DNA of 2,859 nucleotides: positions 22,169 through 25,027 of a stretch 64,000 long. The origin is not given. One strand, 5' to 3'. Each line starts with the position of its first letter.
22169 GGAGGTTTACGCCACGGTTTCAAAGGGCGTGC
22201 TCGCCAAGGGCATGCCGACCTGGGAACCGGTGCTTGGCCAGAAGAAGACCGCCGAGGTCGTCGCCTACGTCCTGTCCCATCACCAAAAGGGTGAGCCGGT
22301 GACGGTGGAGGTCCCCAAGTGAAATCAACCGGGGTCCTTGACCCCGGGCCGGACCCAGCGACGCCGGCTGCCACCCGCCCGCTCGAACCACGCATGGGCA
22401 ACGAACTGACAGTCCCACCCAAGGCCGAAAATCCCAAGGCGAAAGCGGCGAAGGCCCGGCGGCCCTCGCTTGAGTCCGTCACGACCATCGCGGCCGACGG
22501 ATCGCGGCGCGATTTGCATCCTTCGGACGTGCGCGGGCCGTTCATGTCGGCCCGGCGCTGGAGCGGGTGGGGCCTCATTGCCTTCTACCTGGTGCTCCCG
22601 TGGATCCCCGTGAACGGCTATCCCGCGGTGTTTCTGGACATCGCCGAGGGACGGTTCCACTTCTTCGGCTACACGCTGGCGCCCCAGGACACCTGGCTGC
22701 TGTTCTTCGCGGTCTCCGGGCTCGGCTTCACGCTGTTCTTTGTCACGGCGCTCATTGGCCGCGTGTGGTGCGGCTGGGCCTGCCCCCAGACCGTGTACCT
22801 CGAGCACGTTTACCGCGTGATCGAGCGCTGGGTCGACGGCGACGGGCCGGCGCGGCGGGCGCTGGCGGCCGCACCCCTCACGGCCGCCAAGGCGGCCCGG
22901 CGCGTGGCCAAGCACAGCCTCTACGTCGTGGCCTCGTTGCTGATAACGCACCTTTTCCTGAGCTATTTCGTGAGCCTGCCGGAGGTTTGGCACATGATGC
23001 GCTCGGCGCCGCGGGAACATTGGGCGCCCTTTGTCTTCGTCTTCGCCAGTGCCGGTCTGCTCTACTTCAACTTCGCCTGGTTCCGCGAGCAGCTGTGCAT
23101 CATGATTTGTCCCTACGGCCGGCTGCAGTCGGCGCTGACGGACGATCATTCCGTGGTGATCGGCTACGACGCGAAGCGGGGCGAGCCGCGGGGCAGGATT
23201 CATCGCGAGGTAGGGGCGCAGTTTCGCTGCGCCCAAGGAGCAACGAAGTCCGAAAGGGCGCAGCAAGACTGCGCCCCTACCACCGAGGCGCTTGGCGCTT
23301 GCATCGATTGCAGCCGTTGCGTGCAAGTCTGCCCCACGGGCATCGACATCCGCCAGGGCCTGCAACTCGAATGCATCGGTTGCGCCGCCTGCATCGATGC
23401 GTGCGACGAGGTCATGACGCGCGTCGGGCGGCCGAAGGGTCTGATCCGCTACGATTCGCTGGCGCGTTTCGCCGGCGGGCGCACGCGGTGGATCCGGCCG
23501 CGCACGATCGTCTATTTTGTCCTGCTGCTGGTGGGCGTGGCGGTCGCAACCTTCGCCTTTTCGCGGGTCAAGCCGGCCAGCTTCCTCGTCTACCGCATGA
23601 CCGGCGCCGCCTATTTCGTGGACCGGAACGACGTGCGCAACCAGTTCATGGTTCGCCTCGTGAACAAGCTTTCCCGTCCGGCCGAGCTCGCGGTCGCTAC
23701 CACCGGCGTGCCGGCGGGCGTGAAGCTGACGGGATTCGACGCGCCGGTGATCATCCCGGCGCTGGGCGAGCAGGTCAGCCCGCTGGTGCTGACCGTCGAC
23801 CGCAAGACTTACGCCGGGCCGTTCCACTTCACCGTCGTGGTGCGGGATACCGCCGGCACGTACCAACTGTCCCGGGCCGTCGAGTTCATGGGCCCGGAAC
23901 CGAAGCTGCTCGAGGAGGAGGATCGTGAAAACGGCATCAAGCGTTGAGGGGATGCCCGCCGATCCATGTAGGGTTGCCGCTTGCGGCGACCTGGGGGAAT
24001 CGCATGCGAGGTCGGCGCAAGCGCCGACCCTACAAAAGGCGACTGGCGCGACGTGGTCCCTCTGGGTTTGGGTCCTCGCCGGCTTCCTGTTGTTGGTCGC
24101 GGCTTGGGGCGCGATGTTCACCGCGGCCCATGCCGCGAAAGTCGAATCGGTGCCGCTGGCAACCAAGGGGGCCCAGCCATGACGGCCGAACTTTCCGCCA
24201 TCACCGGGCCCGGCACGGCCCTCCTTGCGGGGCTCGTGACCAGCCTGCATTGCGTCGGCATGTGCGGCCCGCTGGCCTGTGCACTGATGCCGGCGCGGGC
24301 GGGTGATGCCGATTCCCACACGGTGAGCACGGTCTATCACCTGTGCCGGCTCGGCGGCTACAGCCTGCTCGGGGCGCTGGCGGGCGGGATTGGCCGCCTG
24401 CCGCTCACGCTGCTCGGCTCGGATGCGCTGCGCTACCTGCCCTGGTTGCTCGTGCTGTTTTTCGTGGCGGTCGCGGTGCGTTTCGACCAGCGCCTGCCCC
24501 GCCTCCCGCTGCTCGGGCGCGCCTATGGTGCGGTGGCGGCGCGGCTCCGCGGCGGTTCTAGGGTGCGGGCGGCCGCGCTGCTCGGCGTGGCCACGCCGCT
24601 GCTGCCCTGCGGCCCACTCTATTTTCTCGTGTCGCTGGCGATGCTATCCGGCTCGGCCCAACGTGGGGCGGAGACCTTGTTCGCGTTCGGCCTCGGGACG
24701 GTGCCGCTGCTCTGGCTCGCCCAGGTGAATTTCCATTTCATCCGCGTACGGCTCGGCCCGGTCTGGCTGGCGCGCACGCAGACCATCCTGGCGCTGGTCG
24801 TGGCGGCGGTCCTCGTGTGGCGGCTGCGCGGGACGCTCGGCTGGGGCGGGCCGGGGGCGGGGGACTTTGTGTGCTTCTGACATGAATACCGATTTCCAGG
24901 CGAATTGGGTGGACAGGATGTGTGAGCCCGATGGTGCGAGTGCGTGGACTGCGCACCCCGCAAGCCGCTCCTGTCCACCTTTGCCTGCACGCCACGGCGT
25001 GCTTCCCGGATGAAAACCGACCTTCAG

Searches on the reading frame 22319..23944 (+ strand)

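Call 13: search_protein_families(library=pfam, proteins=[window:22319-23944:+], max_evalue=0.001)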
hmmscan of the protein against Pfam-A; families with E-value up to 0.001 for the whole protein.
window:22319-23944:+ (542 aa): 10 families
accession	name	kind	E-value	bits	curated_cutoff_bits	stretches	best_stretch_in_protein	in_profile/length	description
PF13746.11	Fer4_18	-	2.2e-38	131.4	27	1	255-380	1-113/114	4Fe-4S dicluster domain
PF11614.14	FixG_C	-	7.2e-10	39.5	25.6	1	412-526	3-119/119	IG-like fold at C-terminal of FixG, putative oxidoreductase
PF12801.12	Fer4_5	-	1.2e-08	35.3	22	1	131-170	5-43/48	4Fe-4S binding domain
PF12838.12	Fer4_7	-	1.5e-06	29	27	0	352-380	2-21/52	4Fe-4S dicluster domain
PF13187.11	Fer4_9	-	1.1e-05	25.8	27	0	304-341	12-50/52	4Fe-4S dicluster domain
PF13183.11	Fer4_8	-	1.9e-05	25.6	27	0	308-342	46-68/68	4Fe-4S dicluster domain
PF12800.12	Fer4_4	-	2e-05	25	24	0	327-341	3-17/17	4Fe-4S binding domain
PF12837.12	Fer4_6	-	6.4e-05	23.2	25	0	327-341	8-22/24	4Fe-4S binding domain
PF00037.32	Fer4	-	0.00017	21.7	21.1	0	327-341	7-21/24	4Fe-4S binding domain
PF13534.11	Fer4_17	-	0.00044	21.2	22.2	0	351-377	1-27/61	4Fe-4S dicluster domain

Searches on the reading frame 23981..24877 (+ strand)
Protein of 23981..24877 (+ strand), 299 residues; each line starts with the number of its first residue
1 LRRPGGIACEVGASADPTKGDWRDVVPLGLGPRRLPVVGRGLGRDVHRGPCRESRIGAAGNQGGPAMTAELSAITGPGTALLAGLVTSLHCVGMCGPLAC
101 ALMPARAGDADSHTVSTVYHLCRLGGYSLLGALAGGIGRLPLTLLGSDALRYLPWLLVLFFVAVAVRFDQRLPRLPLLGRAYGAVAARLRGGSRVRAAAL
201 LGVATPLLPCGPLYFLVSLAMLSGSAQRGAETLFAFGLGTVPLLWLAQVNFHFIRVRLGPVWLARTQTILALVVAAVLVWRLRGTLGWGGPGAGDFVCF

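Call 13: search_protein_families(library=pfam, proteins=[window:23981-24877:+], max_evalue=0.001)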
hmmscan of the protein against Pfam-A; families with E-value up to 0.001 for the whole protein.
window:23981-24877:+ (299 aa): 1 family
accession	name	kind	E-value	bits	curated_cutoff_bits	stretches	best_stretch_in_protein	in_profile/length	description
PF13386.12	DsbD_2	-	8.2e-36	124.2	24.9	1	79-271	1-194/199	Cytochrome C biogenesis protein transmembrane region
